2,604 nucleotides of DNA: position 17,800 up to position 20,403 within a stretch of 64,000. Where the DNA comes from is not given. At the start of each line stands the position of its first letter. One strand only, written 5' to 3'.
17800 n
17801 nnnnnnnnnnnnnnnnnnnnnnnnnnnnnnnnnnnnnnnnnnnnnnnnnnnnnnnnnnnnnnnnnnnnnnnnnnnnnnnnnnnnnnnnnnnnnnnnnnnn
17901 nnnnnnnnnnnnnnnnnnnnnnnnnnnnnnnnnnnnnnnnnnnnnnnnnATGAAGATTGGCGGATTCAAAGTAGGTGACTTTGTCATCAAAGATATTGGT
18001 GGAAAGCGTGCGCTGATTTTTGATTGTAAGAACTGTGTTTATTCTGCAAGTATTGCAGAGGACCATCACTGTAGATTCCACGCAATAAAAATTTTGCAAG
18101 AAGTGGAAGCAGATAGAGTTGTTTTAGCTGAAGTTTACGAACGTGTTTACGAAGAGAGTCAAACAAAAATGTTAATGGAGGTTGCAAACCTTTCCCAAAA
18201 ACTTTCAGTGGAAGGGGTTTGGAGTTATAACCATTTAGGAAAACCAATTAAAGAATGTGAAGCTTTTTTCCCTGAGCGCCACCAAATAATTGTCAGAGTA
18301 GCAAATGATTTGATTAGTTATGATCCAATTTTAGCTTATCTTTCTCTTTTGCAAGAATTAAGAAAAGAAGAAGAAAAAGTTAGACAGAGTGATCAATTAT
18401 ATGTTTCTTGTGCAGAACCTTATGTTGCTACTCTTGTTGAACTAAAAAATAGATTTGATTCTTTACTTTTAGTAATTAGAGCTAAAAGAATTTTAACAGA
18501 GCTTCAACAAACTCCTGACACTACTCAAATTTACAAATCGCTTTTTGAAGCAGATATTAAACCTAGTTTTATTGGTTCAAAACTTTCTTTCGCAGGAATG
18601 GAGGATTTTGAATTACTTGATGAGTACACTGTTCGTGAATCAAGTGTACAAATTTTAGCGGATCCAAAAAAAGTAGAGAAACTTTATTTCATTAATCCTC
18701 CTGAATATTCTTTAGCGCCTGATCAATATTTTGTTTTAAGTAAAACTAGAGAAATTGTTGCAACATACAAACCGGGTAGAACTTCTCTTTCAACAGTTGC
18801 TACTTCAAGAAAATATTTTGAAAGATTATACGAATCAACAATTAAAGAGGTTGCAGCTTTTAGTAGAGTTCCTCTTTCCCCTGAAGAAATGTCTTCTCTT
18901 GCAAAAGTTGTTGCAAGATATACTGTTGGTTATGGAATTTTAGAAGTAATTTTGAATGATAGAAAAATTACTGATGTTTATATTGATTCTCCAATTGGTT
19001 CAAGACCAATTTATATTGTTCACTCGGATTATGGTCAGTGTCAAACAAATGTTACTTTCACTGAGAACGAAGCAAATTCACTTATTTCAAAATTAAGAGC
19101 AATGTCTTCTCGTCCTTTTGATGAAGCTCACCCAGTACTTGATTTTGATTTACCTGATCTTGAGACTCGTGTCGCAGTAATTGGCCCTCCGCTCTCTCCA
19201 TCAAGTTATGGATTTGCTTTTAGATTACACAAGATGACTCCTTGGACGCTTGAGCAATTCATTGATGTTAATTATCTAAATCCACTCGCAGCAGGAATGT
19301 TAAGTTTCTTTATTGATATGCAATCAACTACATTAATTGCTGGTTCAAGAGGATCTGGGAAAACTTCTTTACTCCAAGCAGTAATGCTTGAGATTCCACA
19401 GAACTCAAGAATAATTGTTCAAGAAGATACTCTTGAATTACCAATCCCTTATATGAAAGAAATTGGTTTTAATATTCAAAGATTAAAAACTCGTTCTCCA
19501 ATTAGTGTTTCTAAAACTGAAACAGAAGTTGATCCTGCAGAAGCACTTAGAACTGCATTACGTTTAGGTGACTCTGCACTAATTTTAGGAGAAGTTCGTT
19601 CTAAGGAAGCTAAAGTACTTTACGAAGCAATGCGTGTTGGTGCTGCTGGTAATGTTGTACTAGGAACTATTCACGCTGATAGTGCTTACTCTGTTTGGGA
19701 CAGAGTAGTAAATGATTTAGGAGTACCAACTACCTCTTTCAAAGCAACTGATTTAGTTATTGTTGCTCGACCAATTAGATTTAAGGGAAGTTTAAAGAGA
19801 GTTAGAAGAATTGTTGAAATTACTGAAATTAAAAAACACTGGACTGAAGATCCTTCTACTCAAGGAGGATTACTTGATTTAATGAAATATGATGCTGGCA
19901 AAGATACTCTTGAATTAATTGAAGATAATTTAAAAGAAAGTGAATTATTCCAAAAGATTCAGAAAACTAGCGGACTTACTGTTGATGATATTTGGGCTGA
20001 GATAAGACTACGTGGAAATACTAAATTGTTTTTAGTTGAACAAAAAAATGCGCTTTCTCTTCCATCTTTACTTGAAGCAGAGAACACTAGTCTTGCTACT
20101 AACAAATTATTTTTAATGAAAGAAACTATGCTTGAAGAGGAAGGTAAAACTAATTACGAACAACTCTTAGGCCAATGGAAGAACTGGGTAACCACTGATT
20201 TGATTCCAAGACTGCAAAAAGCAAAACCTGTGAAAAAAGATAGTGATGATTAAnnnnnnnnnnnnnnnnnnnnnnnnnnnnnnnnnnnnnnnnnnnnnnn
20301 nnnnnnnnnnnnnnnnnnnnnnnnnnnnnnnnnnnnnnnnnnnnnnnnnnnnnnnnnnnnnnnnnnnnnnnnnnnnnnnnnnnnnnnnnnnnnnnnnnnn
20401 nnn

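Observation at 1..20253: Locus 1: giant / pilin-like / giant triad contiguous with an archaeosortase-like protein and an orphan PilB/FlaI-class ATPase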

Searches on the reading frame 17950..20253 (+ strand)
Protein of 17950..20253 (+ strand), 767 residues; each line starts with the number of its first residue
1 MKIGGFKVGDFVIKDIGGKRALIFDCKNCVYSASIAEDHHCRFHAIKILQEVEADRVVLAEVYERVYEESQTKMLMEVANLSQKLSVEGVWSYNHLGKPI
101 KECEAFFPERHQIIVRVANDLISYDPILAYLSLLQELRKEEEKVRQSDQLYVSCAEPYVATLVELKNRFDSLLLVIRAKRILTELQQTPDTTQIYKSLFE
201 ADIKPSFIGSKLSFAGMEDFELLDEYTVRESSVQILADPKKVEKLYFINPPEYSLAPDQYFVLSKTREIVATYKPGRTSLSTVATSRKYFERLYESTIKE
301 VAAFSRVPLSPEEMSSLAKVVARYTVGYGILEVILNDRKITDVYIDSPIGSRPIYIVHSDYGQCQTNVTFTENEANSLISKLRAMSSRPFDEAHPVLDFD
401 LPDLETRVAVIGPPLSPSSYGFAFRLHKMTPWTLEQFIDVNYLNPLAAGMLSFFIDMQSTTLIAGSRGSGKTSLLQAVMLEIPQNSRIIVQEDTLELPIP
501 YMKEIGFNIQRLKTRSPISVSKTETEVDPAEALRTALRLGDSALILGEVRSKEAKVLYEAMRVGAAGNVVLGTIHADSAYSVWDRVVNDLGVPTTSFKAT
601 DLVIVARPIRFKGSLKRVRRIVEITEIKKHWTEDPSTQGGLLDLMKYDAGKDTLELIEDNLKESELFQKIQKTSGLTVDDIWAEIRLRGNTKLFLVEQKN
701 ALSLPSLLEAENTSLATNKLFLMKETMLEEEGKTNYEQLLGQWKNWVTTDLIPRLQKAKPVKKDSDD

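Call 8: search_protein_families(library=pfam, proteins=[window:17950-20253:+], max_evalue=0.1)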
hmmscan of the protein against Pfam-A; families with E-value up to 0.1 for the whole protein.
window:17950-20253:+ (767 aa): 10 families
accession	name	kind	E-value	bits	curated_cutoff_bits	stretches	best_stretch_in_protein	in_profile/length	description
PF00437.27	T2SSE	-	1.9e-19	70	24.9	1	369-607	51-275/370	Type II/IV secretion system protein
PF06414.18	Zeta_toxin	-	0.00051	20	22.3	1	461-505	19-64/199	Zeta toxin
PF13191.12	AAA_16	-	0.001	20.1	32.6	1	460-535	26-96/167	AAA ATPase domain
PF00005.33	ABC_tran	-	0.0014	19.6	25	1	451-528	4-84/137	ABC transporter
PF13555.12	AAA_29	-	0.0027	17.8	27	1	455-479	19-43/61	P-loop containing region of AAA domain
PF24389.1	ORC-CDC6-like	-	0.026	13.7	27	1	435-479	18-53/571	ORC-CDC6-like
PF13173.12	AAA_14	-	0.04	14.4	27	0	461-485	5-30/129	AAA domain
PF05729.18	NACHT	-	0.049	13.9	26.7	1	460-484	2-26/167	NACHT domain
PF02492.25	cobW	-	0.065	13.3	20.7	0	460-489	2-31/180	CobW/HypB/UreG, nucleotide-binding domain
PF12775.13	AAA_7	-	0.091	12.7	25.8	0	450-486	25-61/181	P-loop containing dynein motor region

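Call 9: search_protein_families(library=ncbifam, proteins=[window:17950-20253:+], max_evalue=0.1)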
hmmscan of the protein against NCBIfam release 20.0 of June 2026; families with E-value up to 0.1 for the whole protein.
window:17950-20253:+ (767 aa): 22 families
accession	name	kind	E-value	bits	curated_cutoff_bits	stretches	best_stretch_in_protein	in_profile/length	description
NF058587.1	archaellum_moto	equivalog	1.5e-45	155.9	550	1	295-690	114-494/527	archaellum flagellar ATPase motor FlaI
TIGR03819.1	heli_sec_ATPase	hypoth_equivalog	4.2e-36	124.8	373.15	1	305-586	29-297/340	TadA family conjugal transfer-associated ATPase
TIGR02788.1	VirB11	equivalog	6.5e-25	87.8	249.95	2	452-588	138-264/308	P-type DNA transfer ATPase VirB11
TIGR02782.1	TrbB_P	equivalog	9.8e-23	80.9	304.55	1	333-628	16-297/303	P-type conjugative transfer ATPase TrbB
NF053672.1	bindosome_BasE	exception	9.5e-22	77.4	1000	1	215-664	33-456/512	bindosome assembly system ATPase subunit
NF010469.0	PRK13894.1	subfamily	8.1e-16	58.2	508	1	334-591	30-269/320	conjugal transfer ATPase TrbB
NF010407.0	PRK13833.1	subfamily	8.5e-14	51.7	499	1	368-586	55-259/323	conjugal transfer protein TrbB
NF041000.1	ATPase_ComGA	equivalog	1e-12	47.6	300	1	457-605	127-260/267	competence type IV pilus ATPase ComGA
NF010425.0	PRK13851.1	equivalog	2.9e-10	39.5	461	1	450-578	154-272/344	type IV secretion system protein VirB11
NF010475.0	PRK13900.1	equivalog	3.8e-10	39.4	389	1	455-629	157-327/333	type IV secretion system ATPase VirB11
TIGR01420.1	pilT_fam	subfamily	1.2e-09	37.9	319.1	1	416-588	87-241/343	PilT/PilU family type 4a pilus ATPase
TIGR02533.1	type_II_gspE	equivalog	1.6e-08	33.7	630.25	1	460-594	245-363/486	type II secretion system ATPase GspE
NF007755.0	PRK10436.1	equivalog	2.7e-07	29.6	617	1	457-610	218-356/465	type II secretion system protein GspE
TIGR02525.1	plasmid_TraJ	equivalog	1.1e-06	27.9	368.3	1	452-601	143-284/372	plasmid transfer ATPase TraJ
TIGR02538.1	type_IV_pilB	equivalog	6.3e-06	25.1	675.65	1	460-607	318-449/564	type IV-A pilus assembly ATPase PilB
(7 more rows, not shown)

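Call 14: find_homologous_proteins(query=window:17950-20253:+, max_evalue=1e-10)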
Query window:17950-20253:+ (767 aa): 644 proteins with E <= 1e-10 among 8000 candidates; the best 120 are listed.
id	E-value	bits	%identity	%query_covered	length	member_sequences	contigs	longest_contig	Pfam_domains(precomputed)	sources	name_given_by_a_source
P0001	0.0e+0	1703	100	100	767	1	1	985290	PF00437.27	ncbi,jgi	ncbi:MAG: type II/IV secretion system ATPase subunit [archaeon]|jgi:type IV secretory pathway ATPase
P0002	0.0e+0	1581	91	100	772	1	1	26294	PF00437.27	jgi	-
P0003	0.0e+0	1573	89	99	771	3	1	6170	PF00437.27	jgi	-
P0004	0.0e+0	1570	90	99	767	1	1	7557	PF00437.27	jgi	jgi:type IV secretory pathway ATPase VirB11/archaellum biosynthesis ATPase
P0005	0.0e+0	1550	88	99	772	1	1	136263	PF00437.27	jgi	jgi:type IV secretory pathway ATPase VirB11/archaellum biosynthesis ATPase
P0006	0.0e+0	1535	87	100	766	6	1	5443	PF00437.27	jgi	-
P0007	0.0e+0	1534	88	99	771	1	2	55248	PF00437.27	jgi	jgi:type IV secretory pathway ATPase VirB11/archaellum biosynthesis ATPase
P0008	0.0e+0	1516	86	99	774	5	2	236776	PF00437.27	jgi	-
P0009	0.0e+0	1505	85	99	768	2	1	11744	PF00437.27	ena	-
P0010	0.0e+0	1489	85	99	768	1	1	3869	PF00437.27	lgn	-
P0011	0.0e+0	1489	85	99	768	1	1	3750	PF00437.27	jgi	jgi:type IV secretory pathway ATPase VirB11/archaellum biosynthesis ATPase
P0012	0.0e+0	1481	84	100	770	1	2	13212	PF00437.27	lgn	-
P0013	0.0e+0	1480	86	65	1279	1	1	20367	PF00437.27,PF14528.12,PF14890.12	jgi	jgi:type IV secretory pathway ATPase VirB11/archaellum biosynthesis ATPase/intein/homing endonucleas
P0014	0.0e+0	1480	83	99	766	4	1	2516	PF00437.27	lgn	-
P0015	0.0e+0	1478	84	99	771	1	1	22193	PF00437.27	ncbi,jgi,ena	ncbi:MAG: type II/IV secretion system ATPase subunit [archaeon]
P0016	0.0e+0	1478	84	99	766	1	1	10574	PF00437.27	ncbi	-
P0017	0.0e+0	1477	83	100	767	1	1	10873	PF00437.27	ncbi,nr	ncbi:MAG: type II/IV secretion system ATPase subunit [Candidatus Diapherotrites archaeon]|nr:type II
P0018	0.0e+0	1474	83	99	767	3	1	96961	PF00437.27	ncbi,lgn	-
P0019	0.0e+0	1465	82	99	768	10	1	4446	PF00437.27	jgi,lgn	jgi:type IV secretory pathway ATPase VirB11/archaellum biosynthesis ATPase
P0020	0.0e+0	1462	83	100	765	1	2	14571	PF00437.27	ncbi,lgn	-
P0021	0.0e+0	1460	83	99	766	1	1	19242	PF00437.27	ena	-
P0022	0.0e+0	1459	83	99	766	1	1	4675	PF00437.27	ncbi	-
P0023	0.0e+0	1455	81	99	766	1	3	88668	PF00437.27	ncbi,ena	-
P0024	0.0e+0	1452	82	100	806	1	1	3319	PF00437.27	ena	-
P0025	0.0e+0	1441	80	100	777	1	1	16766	PF00437.27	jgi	-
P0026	0.0e+0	1438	82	99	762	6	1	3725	PF00437.27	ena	-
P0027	0.0e+0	1430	81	100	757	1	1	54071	PF00437.27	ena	-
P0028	0.0e+0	1420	80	99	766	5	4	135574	PF00437.27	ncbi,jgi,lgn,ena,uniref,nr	ncbi:MAG: type II/IV secretion system ATPase subunit [Candidatus Diapherotrites archaeon]|uniref:Typ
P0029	0.0e+0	1405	79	100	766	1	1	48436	PF00437.27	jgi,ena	-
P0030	0.0e+0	1400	80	99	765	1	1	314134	PF00437.27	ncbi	-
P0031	0.0e+0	1398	80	99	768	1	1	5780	PF00437.27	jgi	jgi:archaeal flagellar protein FlaI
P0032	0.0e+0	1392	79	98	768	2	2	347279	PF00437.27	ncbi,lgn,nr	ncbi:MAG: type II/IV secretion system ATPase subunit [Candidatus Diapherotrites archaeon]|nr:type II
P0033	0.0e+0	1389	78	100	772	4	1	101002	PF00437.27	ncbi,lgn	ncbi:MAG: type II/IV secretion system ATPase subunit [archaeon]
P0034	0.0e+0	1382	79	98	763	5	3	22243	PF00437.27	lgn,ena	-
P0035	0.0e+0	1381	78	99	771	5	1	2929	PF00437.27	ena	-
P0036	0.0e+0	1374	80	65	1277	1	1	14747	PF00437.27,PF14528.12,PF14890.12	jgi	jgi:type IV secretory pathway ATPase VirB11/archaellum biosynthesis ATPase/intein/homing endonucleas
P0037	0.0e+0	1372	77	65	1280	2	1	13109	PF00437.27,PF14528.12,PF14890.12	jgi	-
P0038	0.0e+0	1369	77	98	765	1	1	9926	PF00437.27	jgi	-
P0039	0.0e+0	1367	76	99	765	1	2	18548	PF00437.27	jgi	jgi:archaeal flagellar protein FlaI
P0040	0.0e+0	1362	77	99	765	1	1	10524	PF00437.27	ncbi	-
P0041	0.0e+0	1361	77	65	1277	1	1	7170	PF00437.27,PF14528.12,PF14890.12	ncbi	-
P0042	0.0e+0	1360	77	99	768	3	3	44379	PF00437.27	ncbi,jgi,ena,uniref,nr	ncbi:MAG: type II/IV secretion system ATPase subunit [Candidatus Diapherotrites archaeon]|jgi:archae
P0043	0.0e+0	1357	77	98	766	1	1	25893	PF00437.27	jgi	jgi:archaeal flagellar protein FlaI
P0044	0.0e+0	1350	77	99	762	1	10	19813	PF00437.27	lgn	-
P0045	0.0e+0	1349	78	98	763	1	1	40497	PF00437.27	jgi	jgi:flagellar protein FlaI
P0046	0.0e+0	1349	77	99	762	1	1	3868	PF00437.27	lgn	-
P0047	0.0e+0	1349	83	94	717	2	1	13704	PF00437.27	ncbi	-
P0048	0.0e+0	1349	76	99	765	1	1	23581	PF00437.27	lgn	-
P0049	0.0e+0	1339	76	99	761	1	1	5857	PF00437.27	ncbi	-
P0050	0.0e+0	1329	76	65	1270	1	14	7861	PF00437.27,PF14528.12,PF14890.12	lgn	-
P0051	0.0e+0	1328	74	100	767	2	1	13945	PF00437.27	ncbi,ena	-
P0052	0.0e+0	1325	75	99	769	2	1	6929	PF00437.27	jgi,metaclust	metaclust:\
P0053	0.0e+0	1319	75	98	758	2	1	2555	PF00437.27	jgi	-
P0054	0.0e+0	1316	75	99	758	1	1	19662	PF00437.27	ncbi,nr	ncbi:MAG: type II/IV secretion system ATPase subunit [Candidatus ainarchaeum sp.]|nr:type II/IV secr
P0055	0.0e+0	1292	73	99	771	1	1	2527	PF00437.27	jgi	jgi:type IV secretory pathway ATPase VirB11/archaellum biosynthesis ATPase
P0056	0.0e+0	1287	73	65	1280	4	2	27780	PF00437.27,PF14528.12,PF14890.12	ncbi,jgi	jgi:type IV secretory pathway ATPase VirB11/archaellum biosynthesis ATPase/intein/homing endonucleas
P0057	0.0e+0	1199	68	99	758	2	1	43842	PF00437.27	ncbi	-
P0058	0.0e+0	1197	67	99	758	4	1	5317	PF00437.27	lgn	-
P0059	0.0e+0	1193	69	97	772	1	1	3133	PF00437.27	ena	-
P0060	0.0e+0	1192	68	99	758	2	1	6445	PF00437.27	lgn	-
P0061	0.0e+0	1191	67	98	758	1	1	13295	PF00437.27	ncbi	-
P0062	0.0e+0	1190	68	99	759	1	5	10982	PF00437.27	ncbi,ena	-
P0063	0.0e+0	1190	68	99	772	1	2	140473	PF00437.27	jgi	-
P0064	0.0e+0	1190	66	99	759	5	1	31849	PF00437.27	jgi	-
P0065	0.0e+0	1188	67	98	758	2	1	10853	PF00437.27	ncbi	-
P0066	0.0e+0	1187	66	99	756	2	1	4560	PF00437.27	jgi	-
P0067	0.0e+0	1187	66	99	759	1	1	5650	PF00437.27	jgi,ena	-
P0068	0.0e+0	1186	66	99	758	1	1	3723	PF00437.27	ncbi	-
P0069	0.0e+0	1186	66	99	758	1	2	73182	PF00437.27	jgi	-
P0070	0.0e+0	1186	66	99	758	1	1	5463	PF00437.27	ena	-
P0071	0.0e+0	1183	66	99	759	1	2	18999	PF00437.27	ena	-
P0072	0.0e+0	1182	65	99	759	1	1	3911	PF00437.27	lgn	-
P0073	0.0e+0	1181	66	99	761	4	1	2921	PF00437.27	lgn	-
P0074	0.0e+0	1179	67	99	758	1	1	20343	PF00437.27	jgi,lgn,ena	-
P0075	0.0e+0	1179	68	98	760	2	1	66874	PF00437.27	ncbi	ncbi:MAG: type II/IV secretion system ATPase subunit [Candidatus Diapherotrites archaeon]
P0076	0.0e+0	1179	67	99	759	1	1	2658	PF00437.27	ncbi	-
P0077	0.0e+0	1177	67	99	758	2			PF00437.27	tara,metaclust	tara:strand:- start:976 stop:3252 length:2277 start_codon:yes stop_codon:yes gene_type:complete|meta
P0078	0.0e+0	1176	67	98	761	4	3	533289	PF00437.27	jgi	-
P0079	0.0e+0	1175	67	98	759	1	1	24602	PF00437.27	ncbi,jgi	-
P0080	0.0e+0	1172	66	99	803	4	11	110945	PF00437.27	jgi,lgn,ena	-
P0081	0.0e+0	1168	66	99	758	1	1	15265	PF00437.27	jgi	-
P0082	0.0e+0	1168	90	74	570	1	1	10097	PF00437.27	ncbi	ncbi:MAG: type II/IV secretion system ATPase subunit, partial [archaeon]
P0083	0.0e+0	1168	67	98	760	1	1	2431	PF00437.27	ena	-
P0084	0.0e+0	1166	65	99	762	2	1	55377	PF00437.27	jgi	-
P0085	0.0e+0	1163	62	67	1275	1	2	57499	PF00437.27,PF14528.12,PF14890.12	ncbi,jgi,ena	ncbi:MAG: ATPase, T2SS/T4P/T4SS family [archaeon]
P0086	0.0e+0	1162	64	99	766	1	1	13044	PF00437.27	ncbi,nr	ncbi:MAG: type II/IV secretion system ATPase subunit [Candidatus Diapherotrites archaeon]|nr:type II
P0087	0.0e+0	1161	66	99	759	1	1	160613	PF00437.27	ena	-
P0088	0.0e+0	1159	65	97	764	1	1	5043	PF00437.27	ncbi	-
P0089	0.0e+0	1159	65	99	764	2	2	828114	PF00437.27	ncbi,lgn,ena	-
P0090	0.0e+0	1155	65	99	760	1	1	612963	PF00437.27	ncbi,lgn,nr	ncbi:MAG: type II/IV secretion system ATPase subunit [Candidatus Diapherotrites archaeon]|nr:type II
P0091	0.0e+0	1152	65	98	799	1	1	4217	PF00437.27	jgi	-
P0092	0.0e+0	1149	64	65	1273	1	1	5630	PF00437.27,PF14528.12,PF14890.12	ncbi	-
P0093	0.0e+0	1148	64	65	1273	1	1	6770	PF00437.27,PF14528.12,PF14890.12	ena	-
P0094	0.0e+0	1147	65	98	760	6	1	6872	PF00437.27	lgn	-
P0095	0.0e+0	1145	63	65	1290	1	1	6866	PF00437.27,PF14528.12,PF14890.12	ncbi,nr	ncbi:MAG: ATPase, T2SS/T4P/T4SS family [Candidatus ainarchaeum sp.]|nr:ATPase, T2SS/T4P/T4SS family 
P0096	0.0e+0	1142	64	99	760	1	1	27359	PF00437.27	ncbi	-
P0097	0.0e+0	1138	64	100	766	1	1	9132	PF00437.27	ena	-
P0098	0.0e+0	1136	63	99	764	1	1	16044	PF00437.27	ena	-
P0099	0.0e+0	1135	65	99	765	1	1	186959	PF00437.27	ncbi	-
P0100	0.0e+0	1134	64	99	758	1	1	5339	PF00437.27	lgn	-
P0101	0.0e+0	1133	64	99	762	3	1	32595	PF00437.27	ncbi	ncbi:MAG: type II/IV secretion system ATPase subunit [Candidatus Diapherotrites archaeon]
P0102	0.0e+0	1131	64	99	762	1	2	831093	PF00437.27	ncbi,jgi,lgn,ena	-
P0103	0.0e+0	1128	64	99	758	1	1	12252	PF00437.27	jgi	-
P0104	0.0e+0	1127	64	99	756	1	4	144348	PF00437.27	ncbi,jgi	-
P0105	0.0e+0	1125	64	99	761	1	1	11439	PF00437.27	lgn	-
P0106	0.0e+0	1123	64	98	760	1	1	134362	PF00437.27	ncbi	-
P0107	0.0e+0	1123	64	98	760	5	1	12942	PF00437.27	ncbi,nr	ncbi:type II/IV secretion system ATPase subunit [Candidatus Micrarchaeota archaeon]|nr:type II/IV se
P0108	0.0e+0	1122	64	98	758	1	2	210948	PF00437.27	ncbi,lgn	-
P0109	0.0e+0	1121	64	98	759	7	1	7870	PF00437.27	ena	-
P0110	0.0e+0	1120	63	99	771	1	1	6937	PF00437.27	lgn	-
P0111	0.0e+0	1120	65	98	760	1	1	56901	PF00437.27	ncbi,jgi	-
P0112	0.0e+0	1119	64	98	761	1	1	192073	PF00437.27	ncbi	ncbi:MAG: type II/IV secretion system ATPase subunit [Candidatus Diapherotrites archaeon]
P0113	0.0e+0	1117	64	98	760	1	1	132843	PF00437.27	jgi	jgi:type IV secretory pathway ATPase VirB11/archaellum biosynthesis ATPase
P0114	0.0e+0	1117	65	98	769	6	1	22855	PF00437.27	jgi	-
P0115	0.0e+0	1117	62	99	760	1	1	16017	PF00437.27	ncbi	-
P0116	0.0e+0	1114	63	97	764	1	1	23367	PF00437.27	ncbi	-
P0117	0.0e+0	1113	64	99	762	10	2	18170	PF00437.27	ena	-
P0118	0.0e+0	1113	63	98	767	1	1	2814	PF00437.27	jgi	jgi:archaeal flagellar protein FlaI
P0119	0.0e+0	1112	63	99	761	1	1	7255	PF00437.27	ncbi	-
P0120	0.0e+0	1112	63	100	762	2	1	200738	PF00437.27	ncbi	ncbi:MAG: type II/IV secretion system ATPase subunit [Candidatus Diapherotrites archaeon]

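Call 16: find_encoding_contigs(protein=P0008, flank=10000, max_places=2)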
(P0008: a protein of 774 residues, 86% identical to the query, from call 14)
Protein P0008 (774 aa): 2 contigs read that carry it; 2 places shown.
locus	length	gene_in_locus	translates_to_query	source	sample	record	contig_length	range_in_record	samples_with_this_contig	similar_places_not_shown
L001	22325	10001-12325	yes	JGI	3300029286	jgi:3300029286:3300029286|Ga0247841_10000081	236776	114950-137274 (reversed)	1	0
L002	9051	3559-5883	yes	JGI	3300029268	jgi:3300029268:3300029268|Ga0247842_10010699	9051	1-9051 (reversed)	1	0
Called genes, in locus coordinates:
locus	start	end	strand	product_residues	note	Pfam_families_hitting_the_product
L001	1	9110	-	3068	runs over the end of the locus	PF13620:CarboxypepD_reg (faint), PF13715:CarbopepD_reg_2 (faint)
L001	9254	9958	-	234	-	-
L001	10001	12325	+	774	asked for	PF00437:T2SSE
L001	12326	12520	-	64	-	-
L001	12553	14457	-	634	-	PF17214:KH_TffA, PF00753:Lactamase_B, PF23023:Anti-Pycsar_Apyc1, PF12706:Lactamase_B_2, PF16661:Lactamase_B_6, PF10996:Beta-Casp, PF07521:RMMBL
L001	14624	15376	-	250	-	PF00227:Proteasome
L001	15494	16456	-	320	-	-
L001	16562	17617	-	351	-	PF13458:Peripla_BP_6, PF01094:ANF_receptor (weak)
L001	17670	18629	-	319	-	PF13458:Peripla_BP_6, PF01094:ANF_receptor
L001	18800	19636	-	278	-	-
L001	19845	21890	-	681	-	PF00496:SBP_bac_5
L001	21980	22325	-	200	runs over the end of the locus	PF02475:TRM5-TYW2_MTfase (weak), PF05175:MTS (faint), PF13847:Methyltransf_31, PF09445:Methyltransf_15, PF13649:Methyltransf_25, PF08241:Methyltransf_11 (faint)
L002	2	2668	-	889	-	?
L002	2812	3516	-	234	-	-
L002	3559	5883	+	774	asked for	PF00437:T2SSE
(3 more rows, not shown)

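Call 17: find_encoding_contigs(protein=P0032, flank=10000, max_places=1)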
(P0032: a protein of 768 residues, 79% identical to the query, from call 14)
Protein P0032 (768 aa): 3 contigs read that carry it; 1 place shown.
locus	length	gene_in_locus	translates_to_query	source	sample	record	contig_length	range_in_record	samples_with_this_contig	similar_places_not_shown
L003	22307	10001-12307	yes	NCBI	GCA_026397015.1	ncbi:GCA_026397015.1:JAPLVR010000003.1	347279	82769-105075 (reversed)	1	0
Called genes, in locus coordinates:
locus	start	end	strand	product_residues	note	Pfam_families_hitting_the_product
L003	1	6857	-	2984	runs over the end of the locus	PF13620:CarboxypepD_reg (faint)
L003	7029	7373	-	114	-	-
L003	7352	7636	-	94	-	-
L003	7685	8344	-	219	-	-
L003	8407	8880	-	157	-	-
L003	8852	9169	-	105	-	PF01966:HD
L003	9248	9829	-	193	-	-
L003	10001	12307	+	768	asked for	PF00437:T2SSE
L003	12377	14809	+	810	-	-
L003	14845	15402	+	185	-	-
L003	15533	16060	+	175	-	-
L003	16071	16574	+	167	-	-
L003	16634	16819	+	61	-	-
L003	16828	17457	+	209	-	-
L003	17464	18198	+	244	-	-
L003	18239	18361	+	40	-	-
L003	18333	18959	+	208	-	-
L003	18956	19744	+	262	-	-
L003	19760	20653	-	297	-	-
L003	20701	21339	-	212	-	-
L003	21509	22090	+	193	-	-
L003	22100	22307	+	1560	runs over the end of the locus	-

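Call 18: find_encoding_contigs(protein=P0078, flank=10000, max_places=1)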
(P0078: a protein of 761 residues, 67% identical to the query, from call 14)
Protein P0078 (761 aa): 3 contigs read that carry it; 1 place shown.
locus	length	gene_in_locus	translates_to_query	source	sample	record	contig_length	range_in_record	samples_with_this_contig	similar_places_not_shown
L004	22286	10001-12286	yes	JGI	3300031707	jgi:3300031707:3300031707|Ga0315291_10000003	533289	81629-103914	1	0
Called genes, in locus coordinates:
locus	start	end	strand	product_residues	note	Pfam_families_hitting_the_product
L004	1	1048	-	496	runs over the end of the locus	-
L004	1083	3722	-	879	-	-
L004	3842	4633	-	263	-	-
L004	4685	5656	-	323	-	-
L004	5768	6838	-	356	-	-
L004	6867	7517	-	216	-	PF02643:DUF192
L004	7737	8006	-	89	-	-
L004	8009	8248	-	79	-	-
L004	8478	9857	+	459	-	-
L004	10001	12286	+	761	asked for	PF00437:T2SSE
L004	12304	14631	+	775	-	-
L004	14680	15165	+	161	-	-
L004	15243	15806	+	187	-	-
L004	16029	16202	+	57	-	-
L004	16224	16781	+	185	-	-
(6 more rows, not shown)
